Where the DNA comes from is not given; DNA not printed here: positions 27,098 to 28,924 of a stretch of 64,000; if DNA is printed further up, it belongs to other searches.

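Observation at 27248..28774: HAL/PAL-family ammonia-lyase with Ala-Cys-Gly replacing the MIO-forming Ala-Ser-Gly triad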

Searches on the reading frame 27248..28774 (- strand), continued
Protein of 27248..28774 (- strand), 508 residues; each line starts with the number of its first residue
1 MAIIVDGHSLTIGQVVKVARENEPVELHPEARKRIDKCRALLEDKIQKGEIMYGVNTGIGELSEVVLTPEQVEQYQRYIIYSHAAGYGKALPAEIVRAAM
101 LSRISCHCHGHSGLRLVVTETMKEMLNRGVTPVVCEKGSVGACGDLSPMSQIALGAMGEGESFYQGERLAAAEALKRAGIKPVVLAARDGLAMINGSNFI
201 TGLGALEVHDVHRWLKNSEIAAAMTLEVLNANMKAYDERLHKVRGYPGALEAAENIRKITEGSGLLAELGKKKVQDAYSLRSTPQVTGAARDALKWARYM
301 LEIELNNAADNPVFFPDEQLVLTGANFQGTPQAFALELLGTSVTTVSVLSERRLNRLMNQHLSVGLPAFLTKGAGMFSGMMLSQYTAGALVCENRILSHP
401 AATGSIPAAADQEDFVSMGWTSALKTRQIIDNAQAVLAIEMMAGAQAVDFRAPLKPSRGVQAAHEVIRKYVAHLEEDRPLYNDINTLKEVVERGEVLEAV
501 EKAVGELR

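Call 40: find_related_loci(query=window:27248-28774:-, collection=genome_contigs, flank=10000)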
Query window:27248-28774:- (508 aa) in genome_contigs; peptide patterns used: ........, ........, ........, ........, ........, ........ (x = any residue, [..] = any of these).
599 stretches matched a pattern (row limit reached: there are more); 556 encode a relative of the query (tblastn E <= 1e-3); the best 80 are kept; 80 distinct loci.
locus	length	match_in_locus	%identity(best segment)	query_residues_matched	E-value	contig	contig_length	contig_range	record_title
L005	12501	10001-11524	95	1-508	0e+0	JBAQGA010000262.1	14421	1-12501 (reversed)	MAG: Candidatus Aminicenantales bacterium isolate MFD06995_ilm_asm_bin14 k127_335863, whole genome shotgun sequence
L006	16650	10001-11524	91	1-508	0e+0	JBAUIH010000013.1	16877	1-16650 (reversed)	MAG: Candidatus Aminicenantales bacterium isolate MFD09513_ilm_asm_bin8 k127_63310, whole genome shotgun sequence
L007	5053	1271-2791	89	1-507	0e+0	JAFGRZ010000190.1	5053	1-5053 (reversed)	MAG: Candidatus Aminicenantes bacterium isolate Zod_Metabat.860 k87_3211770, whole genome shotgun sequence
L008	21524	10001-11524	90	1-508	0e+0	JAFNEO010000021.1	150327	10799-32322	MAG: Candidatus Aminicenantes bacterium isolate bin_1 PROKKA_contig000021, whole genome shotgun sequence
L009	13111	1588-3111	86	1-508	0e+0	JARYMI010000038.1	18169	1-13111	MAG: Clostridiales bacterium isolate A05DMB-I-28 NODE_38_length_18169_cov_9.075171, whole genome shotgun sequence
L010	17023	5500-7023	86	1-508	0e+0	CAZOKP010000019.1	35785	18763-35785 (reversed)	MAG TPA_asm: uncultured Eubacteriales bacterium isolate binchicken_co189_413 genome assembly, contig: NODE_854_length_35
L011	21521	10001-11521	86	1-507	0e+0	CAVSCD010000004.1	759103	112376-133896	MAG: Candidatus Aminicenantes bacterium isolate MFD02979.bin.2.51 genome assembly, contig: contig_120634, whole genome s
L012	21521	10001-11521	85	1-507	0e+0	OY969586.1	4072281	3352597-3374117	MAG: Candidatus Aminicenantes bacterium isolate MFD10007.bin.c.2 genome assembly, chromosome: 1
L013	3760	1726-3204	89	1-493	0e+0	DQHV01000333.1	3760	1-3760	MAG TPA_asm: Candidatus Aminicenantes bacterium isolate UBA8522 contig_6613, whole genome shotgun sequence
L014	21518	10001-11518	83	1-507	0e+0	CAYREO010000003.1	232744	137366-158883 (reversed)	MAG TPA_asm: uncultured Eubacteriales bacterium isolate binchicken_co7_212 genome assembly, contig: NODE_41_length_23274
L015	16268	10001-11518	83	1-507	0e+0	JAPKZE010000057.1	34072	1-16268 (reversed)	MAG: Candidatus Aminicenantes bacterium isolate LacPavin_0920_SED1_MAG_66_10 LacPavin_0920_SED1_scaffold_1549055, whole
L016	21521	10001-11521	82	1-508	0e+0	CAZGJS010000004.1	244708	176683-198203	MAG TPA_asm: uncultured Eubacteriales bacterium isolate SRP302447_co1_263 genome assembly, contig: NODE_170_length_24470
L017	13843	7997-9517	82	1-508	0e+0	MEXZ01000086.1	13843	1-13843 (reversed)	MAG: Candidatus Aminicenantes bacterium RBG_13_64_14 RBG_13_scaffold_3642, whole genome shotgun sequence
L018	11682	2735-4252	82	1-507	0e+0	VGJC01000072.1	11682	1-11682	MAG: Candidatus Aminicenantes bacterium isolate K_DeepCast_150m_m1_388 K_DeepCast_150m_m1_388_Ga0194126_10011076, whole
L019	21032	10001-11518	82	1-507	0e+0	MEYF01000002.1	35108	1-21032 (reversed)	MAG: Candidatus Aminicenantes bacterium RBG_19FT_COMBO_65_30 rbg_19ft_combo_scaffold_105, whole genome shotgun sequence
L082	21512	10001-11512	70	3-507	0e+0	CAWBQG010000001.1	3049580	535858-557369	MAG: uncultured Acidobacteriaceae bacterium isolate MFD01828.bin.1.38 genome assembly, contig: contig_12963, whole genom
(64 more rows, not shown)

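Call 44: search_protein_families(library=pfam, proteins=[L082:3320-5452:+, L082:6004-8151:+, L082:8218-9768:+, L082:12156-12767:-, L082:12766-13455:+, L082:13477-15285:+, L082:15452-16336:+, L082:16333-17115:+, L082:17904-19439:+, L082:2287-3279:+], max_evalue=0.00001)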
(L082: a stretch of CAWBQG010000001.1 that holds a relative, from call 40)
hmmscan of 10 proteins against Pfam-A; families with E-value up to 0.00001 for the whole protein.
L082:3320-5452:+ (710 aa): 0 families

L082:6004-8151:+ (715 aa): 2 families
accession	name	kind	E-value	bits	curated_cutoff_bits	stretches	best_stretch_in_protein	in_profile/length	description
PF02897.21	Peptidase_S9_N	-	5.6e-100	335.4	24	1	35-435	1-412/414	Prolyl oligopeptidase, N-terminal beta-propeller domain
PF00326.27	Peptidase_S9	-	9.1e-59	198.9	22.6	1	495-712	2-211/213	Prolyl oligopeptidase family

L082:8218-9768:+ (516 aa): 1 family
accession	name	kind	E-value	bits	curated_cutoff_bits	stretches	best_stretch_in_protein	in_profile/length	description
PF00909.26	Ammonium_transp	-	9.7e-115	383.9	23.2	1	108-499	2-399/399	Ammonium Transporter Family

L082:12156-12767:- (203 aa): 0 families

L082:12766-13455:+ (229 aa): 2 families
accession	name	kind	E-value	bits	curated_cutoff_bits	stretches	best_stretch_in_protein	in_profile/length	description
PF00378.25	ECH_1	-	4.3e-32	111.8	27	1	46-211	7-174/251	Enoyl-CoA hydratase/isomerase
PF16113.10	ECH_2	-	8.8e-18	65.3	27.2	1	47-212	3-173/335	Enoyl-CoA hydratase/isomerase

L082:13477-15285:+ (602 aa): 2 families
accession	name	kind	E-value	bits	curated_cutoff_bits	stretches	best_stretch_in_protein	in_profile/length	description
PF01039.27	Carboxyl_trans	-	2.2e-135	452.5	22.3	1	96-591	2-483/493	Carboxyl transferase domain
PF03255.19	ACCA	-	2.6e-12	47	23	1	373-521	92-231/310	Acetyl co-enzyme A carboxylase carboxyltransferase-like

L082:15452-16336:+ (294 aa): 1 family
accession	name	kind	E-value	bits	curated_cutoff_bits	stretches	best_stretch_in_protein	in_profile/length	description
PF00682.25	HMGL-like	-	2e-27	96.7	29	1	11-264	9-245/260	HMGL-like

L082:16333-17115:+ (260 aa): 2 families
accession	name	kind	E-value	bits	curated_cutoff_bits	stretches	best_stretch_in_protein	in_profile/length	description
PF00378.25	ECH_1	-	1.2e-66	225.1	27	1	10-259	2-250/251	Enoyl-CoA hydratase/isomerase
PF16113.10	ECH_2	-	1.9e-39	136.5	27.2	1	15-197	2-186/335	Enoyl-CoA hydratase/isomerase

L082:17904-19439:+ (511 aa): 1 family
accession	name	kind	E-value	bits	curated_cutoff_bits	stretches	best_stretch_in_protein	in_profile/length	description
PF00221.24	Lyase_aromatic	-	5.2e-196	652.3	27.3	1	11-479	1-466/466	Aromatic amino acid lyase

L082:2287-3279:+ (330 aa): 5 families
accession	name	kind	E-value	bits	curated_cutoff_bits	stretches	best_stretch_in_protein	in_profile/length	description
PF09699.15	Paired_CXXCH_1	-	2e-28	98.3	20.6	2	257-294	1-39/41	Doubled CXXCH motif (Paired_CXXCH_1)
PF22678.1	Cytochrom_c_NrfB-like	-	3.1e-11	44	27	1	89-163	1-71/89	Cytochrome c-type protein NrfB-like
PF14522.11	Cytochrome_C7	-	6.3e-11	42.4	24.8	0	258-311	9-67/67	Cytochrome c7 and related cytochrome c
PF14537.11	Cytochrom_c3_2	-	4.4e-09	37.1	25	0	145-246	1-78/79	Cytochrome c3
PF22113.1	Mtrc-MtrF_II-IV_dom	-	4.2e-08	33.3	30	0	80-160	75-166/176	Outer membrane cytochrome MtrC/MtrF-like, domains II/IV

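Call 47: find_encoding_contigs(protein=P0159, flank=10000, max_places=2)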
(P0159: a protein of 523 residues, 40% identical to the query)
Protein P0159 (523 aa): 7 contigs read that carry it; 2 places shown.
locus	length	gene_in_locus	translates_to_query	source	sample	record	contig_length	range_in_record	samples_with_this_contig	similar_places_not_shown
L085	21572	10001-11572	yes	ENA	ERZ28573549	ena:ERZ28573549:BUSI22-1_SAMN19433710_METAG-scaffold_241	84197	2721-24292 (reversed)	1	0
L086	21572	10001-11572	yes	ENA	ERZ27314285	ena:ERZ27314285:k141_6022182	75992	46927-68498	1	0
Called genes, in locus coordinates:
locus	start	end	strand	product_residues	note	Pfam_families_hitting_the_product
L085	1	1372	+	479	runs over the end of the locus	-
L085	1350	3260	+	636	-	PF02878:PGM_PMM_I, PF02879:PGM_PMM_II, PF02880:PGM_PMM_III, PF00408:PGM_PMM_IV (weak)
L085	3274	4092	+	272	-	PF00106:adh_short, PF01370:Epimerase (weak), PF08659:KR, PF23441:SDR (faint), PF13561:adh_short_C2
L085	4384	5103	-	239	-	-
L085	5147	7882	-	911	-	-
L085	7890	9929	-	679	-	-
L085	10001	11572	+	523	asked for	PF00221:Lyase_aromatic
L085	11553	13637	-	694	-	PF01464:SLT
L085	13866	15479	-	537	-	PF13091:PLDc_2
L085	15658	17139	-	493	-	PF02274:ADI, PF19420:DDAH_eukar (weak)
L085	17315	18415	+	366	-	PF03435:Sacchrp_dh_NADP, PF13460:NAD_binding_10 (weak), PF16653:Sacchrp_dh_C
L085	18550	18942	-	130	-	-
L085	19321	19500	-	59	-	-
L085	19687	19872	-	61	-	-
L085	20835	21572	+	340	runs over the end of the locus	PF14518:Haem_oxygenas_2 (weak)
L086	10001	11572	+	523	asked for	PF00221:Lyase_aromatic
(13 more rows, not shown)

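Call 48: find_encoding_contigs(protein=P0173, flank=10000, max_places=2)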
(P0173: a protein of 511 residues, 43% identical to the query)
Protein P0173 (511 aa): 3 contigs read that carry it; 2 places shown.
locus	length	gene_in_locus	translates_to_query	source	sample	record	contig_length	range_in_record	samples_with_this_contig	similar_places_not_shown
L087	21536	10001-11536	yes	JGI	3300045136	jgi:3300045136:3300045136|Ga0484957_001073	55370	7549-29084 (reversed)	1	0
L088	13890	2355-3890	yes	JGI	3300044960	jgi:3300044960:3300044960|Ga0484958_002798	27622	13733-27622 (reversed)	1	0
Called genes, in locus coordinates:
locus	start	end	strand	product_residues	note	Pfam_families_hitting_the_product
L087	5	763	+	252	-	PF00106:adh_short, PF08659:KR (faint), PF13561:adh_short_C2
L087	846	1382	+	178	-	PF03795:YCII (weak)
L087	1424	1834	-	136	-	PF02635:DsrE, PF13686:DrsE_2 (faint)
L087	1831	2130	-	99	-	PF01206:TusA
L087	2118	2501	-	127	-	PF04077:DsrH (faint)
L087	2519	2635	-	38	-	-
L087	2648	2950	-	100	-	-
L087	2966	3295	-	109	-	PF02635:DsrE, PF04077:DsrH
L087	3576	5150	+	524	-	PF17391:Urocanase_N, PF01175:Urocanase, PF17392:Urocanase_C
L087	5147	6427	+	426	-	PF01979:Amidohydro_1, PF07969:Amidohydro_3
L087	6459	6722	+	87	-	PF02604:PhdYeFM_antitox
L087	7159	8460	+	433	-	PF01979:Amidohydro_1, PF07969:Amidohydro_3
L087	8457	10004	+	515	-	PF00221:Lyase_aromatic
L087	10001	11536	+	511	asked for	PF00221:Lyase_aromatic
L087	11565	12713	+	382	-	PF13433:Peripla_BP_5, PF13458:Peripla_BP_6, PF01094:ANF_receptor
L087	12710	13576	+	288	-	PF02653:BPD_transp_2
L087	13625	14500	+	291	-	PF02653:BPD_transp_2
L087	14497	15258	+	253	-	PF00005:ABC_tran, PF12399:BCA_ABC_TP_C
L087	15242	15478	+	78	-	-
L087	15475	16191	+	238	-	PF00005:ABC_tran, PF12399:BCA_ABC_TP_C (faint)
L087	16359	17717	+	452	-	PF01547:SBP_bac_1, PF13416:SBP_bac_8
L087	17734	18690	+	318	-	PF00528:BPD_transp_1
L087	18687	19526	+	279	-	PF00528:BPD_transp_1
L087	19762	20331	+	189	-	-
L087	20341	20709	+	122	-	-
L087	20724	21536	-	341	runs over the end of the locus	PF13439:Glyco_transf_4 (weak), PF20706:GT4-conflict (faint), PF00534:Glycos_transf_1, PF13692:Glyco_trans_1_4, PF13524:Glyco_trans_1_2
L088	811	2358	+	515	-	PF00221:Lyase_aromatic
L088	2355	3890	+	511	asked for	PF00221:Lyase_aromatic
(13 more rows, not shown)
